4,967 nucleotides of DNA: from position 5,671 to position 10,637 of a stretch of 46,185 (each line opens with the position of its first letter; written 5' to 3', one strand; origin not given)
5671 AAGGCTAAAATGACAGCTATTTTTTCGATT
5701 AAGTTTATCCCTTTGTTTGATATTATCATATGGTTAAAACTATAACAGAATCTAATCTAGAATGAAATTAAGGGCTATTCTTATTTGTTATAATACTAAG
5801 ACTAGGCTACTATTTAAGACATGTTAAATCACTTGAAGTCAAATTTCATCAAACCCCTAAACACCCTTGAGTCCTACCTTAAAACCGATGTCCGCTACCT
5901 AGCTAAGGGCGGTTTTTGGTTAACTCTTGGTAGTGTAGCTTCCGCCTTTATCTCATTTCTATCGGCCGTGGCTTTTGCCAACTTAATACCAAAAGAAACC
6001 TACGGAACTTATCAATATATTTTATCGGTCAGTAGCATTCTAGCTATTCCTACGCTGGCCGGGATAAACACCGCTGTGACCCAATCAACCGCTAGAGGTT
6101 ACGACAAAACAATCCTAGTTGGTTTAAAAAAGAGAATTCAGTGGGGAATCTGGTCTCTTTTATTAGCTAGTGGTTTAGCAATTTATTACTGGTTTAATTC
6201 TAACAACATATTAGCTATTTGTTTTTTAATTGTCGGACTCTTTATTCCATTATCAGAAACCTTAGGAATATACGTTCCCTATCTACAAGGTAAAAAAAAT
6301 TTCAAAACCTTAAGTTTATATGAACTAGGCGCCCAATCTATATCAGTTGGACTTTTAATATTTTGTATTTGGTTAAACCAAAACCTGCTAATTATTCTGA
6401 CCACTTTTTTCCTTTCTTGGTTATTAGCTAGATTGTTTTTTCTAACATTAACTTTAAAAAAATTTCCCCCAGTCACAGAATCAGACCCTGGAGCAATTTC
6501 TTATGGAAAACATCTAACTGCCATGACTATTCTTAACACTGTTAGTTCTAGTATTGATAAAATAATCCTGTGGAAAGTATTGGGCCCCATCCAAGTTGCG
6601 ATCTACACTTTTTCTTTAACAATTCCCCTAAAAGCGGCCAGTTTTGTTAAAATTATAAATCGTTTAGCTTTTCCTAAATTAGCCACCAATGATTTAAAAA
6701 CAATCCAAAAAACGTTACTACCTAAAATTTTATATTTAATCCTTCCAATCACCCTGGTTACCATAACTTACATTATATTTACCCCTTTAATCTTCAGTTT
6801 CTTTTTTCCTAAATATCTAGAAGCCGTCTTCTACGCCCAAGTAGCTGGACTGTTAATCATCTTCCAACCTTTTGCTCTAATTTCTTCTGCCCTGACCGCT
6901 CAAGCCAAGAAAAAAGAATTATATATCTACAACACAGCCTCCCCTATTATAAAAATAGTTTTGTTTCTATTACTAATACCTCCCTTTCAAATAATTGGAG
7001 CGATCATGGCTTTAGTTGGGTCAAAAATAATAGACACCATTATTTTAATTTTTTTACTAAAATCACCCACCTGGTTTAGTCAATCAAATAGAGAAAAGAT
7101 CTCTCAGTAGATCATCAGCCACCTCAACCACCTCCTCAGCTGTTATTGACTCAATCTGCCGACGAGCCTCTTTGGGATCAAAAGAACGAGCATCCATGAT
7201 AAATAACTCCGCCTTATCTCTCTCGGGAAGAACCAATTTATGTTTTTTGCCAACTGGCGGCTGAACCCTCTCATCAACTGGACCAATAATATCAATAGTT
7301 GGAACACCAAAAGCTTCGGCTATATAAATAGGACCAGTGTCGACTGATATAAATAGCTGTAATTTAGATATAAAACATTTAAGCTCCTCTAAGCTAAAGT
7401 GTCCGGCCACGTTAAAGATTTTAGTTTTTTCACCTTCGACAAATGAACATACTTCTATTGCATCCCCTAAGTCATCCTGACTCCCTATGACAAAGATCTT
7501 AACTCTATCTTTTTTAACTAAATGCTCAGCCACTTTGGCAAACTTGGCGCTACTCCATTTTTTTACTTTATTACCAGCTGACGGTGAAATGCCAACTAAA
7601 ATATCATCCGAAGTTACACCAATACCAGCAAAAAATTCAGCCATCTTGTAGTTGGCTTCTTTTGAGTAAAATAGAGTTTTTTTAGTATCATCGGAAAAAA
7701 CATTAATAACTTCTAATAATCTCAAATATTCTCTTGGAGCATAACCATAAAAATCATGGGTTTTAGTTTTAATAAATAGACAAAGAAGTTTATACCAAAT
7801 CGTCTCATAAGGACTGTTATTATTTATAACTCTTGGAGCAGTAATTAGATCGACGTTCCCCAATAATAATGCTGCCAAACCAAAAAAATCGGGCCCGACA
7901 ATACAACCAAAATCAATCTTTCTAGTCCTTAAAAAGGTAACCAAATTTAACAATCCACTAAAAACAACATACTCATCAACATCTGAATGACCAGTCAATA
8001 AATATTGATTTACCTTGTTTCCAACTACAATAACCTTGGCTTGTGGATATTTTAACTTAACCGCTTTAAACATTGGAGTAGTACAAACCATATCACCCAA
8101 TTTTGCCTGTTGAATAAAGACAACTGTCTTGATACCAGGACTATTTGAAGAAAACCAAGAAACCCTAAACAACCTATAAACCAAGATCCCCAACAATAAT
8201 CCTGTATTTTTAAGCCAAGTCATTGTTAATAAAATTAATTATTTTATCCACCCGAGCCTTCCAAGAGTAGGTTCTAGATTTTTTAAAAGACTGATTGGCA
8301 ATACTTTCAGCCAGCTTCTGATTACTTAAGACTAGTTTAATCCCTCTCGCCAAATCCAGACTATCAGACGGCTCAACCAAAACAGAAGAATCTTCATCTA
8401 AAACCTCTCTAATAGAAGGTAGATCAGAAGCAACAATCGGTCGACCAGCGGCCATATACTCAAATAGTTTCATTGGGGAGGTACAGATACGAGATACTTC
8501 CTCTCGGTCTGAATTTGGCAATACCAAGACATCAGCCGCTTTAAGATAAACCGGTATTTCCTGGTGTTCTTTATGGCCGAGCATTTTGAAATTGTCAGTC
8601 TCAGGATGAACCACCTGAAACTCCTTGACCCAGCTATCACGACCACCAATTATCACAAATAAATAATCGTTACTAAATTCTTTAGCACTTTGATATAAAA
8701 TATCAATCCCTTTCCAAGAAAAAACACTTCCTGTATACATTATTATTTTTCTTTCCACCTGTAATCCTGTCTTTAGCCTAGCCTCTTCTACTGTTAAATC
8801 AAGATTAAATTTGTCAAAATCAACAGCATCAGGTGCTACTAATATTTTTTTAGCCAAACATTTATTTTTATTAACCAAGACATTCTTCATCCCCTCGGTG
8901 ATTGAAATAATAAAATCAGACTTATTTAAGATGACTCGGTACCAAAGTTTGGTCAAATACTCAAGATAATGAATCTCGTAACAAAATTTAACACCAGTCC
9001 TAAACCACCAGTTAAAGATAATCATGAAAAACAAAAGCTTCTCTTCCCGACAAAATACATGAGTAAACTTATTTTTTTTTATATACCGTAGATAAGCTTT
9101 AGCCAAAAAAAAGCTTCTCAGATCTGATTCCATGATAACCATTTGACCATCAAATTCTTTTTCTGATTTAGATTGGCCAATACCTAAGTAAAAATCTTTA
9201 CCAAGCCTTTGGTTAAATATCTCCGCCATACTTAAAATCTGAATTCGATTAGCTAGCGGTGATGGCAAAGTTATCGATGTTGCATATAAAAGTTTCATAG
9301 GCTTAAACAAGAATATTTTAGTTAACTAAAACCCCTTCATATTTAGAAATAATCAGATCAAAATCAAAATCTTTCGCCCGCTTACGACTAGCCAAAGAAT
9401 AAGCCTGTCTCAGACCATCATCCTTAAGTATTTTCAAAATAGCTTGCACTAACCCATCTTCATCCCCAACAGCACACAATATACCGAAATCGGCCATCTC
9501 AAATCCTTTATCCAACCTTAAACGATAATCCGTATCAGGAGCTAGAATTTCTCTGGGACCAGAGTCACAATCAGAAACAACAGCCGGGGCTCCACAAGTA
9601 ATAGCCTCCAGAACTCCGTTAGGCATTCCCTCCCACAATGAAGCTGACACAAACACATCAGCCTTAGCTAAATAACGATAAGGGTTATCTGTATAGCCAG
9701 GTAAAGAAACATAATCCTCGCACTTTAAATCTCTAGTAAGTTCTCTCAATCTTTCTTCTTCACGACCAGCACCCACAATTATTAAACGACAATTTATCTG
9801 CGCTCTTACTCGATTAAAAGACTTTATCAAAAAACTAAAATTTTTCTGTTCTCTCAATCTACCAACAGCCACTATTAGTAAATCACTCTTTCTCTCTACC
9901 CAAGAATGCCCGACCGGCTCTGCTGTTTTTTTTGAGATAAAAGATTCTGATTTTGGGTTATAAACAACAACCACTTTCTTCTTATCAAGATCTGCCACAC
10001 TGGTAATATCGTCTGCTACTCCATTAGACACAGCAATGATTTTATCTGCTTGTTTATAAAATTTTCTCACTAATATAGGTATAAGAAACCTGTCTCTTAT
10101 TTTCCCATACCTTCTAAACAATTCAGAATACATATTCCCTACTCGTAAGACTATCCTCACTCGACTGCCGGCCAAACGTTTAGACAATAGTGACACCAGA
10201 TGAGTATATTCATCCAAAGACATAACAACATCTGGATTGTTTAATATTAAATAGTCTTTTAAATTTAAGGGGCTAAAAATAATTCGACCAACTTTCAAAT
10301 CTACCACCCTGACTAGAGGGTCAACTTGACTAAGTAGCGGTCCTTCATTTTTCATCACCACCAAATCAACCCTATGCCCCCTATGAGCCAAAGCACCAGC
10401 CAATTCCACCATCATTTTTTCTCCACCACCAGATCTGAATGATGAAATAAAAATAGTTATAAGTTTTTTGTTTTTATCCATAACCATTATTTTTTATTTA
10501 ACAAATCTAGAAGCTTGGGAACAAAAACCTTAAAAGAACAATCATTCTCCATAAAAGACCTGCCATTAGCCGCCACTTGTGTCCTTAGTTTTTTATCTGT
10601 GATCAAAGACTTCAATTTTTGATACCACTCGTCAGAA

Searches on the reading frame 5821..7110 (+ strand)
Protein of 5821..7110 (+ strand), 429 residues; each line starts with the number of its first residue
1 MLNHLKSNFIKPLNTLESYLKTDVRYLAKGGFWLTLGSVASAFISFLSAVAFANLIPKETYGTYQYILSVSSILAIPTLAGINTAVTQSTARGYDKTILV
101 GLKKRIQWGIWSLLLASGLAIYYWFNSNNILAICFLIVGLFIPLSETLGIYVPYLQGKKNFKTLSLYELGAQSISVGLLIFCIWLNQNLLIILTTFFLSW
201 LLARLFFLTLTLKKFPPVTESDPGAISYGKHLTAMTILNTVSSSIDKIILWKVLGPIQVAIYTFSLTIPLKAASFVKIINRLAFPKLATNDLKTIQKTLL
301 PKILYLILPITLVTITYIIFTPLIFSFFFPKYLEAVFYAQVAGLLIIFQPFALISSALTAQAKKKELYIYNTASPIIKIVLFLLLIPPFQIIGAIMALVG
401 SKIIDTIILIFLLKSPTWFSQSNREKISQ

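Call 29: search_protein_families(library=pfam, proteins=[window:5821-7110:+], max_evalue=0.001)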
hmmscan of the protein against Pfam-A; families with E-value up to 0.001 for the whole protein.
window:5821-7110:+ (429 aa): 2 families
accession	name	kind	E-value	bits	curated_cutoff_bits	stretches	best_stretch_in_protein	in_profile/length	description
PF01943.22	Polysacc_synt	-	2.3e-15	57.2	28.2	1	27-285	1-268/274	Polysaccharide biosynthesis protein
PF13440.11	Polysacc_synt_3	-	3.7e-08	33.4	23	1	53-317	3-275/293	Polysaccharide biosynthesis protein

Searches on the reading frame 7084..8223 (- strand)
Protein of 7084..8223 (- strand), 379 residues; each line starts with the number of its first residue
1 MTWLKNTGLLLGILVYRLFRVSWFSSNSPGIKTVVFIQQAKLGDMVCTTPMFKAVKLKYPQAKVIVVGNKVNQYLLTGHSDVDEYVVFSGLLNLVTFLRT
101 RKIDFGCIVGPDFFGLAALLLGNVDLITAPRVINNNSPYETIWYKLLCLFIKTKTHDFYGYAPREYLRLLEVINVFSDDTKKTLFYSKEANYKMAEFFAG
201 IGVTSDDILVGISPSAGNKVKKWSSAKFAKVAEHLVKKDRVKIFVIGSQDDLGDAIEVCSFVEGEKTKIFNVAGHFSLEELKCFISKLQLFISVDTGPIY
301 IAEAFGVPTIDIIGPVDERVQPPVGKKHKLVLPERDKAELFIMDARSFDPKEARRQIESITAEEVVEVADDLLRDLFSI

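Call 29: search_protein_families(library=pfam, proteins=[window:7084-8223:-], max_evalue=0.001)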
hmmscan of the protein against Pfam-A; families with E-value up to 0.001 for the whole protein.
window:7084-8223:- (379 aa): 1 family
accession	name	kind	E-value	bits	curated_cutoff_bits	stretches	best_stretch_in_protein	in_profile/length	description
PF01075.23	Glyco_transf_9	-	1.3e-21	77.5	22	1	178-336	81-232/247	Glycosyltransferase family 9 (heptosyltransferase)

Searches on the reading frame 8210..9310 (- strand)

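Call 29: search_protein_families(library=pfam, proteins=[window:8210-9310:-], max_evalue=0.001)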
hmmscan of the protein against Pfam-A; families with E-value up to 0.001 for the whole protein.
window:8210-9310:- (366 aa): 4 families
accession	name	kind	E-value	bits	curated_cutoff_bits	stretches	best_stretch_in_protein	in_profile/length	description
PF00534.26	Glycos_transf_1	-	5.3e-23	81.9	26.4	1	175-342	3-170/172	Glycosyl transferases group 1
PF13692.12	Glyco_trans_1_4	-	8.2e-22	78.4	27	1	187-330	1-142/142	Glycosyl transferases group 1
PF13524.12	Glyco_trans_1_2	-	8e-11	42.5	25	1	214-358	13-143/144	Glycosyl transferase-like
PF13439.12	Glyco_transf_4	-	4.6e-06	27.2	28.5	1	64-166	55-169/170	Glycosyltransferase Family 4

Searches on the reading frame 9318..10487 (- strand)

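Call 29: search_protein_families(library=pfam, proteins=[window:9318-10487:-], max_evalue=0.001)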
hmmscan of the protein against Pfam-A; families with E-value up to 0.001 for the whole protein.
window:9318-10487:- (389 aa): 5 families
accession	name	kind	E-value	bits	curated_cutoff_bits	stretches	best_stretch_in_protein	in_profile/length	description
PF13692.12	Glyco_trans_1_4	-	3.4e-31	108.9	27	1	204-356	3-142/142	Glycosyl transferases group 1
PF00534.26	Glycos_transf_1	-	1.1e-30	106.9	26.4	1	198-370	11-172/172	Glycosyl transferases group 1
PF13439.12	Glyco_transf_4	-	5.1e-22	79.1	28.5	1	20-178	2-165/170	Glycosyltransferase Family 4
PF13579.12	Glyco_trans_4_4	-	6.9e-13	49.7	29.7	1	20-177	1-157/158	Glycosyl transferase 4-like domain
PF20706.3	GT4-conflict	-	1.9e-10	40.7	26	1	141-315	141-320/385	Family 4 Glycosyltransferase in conflict systems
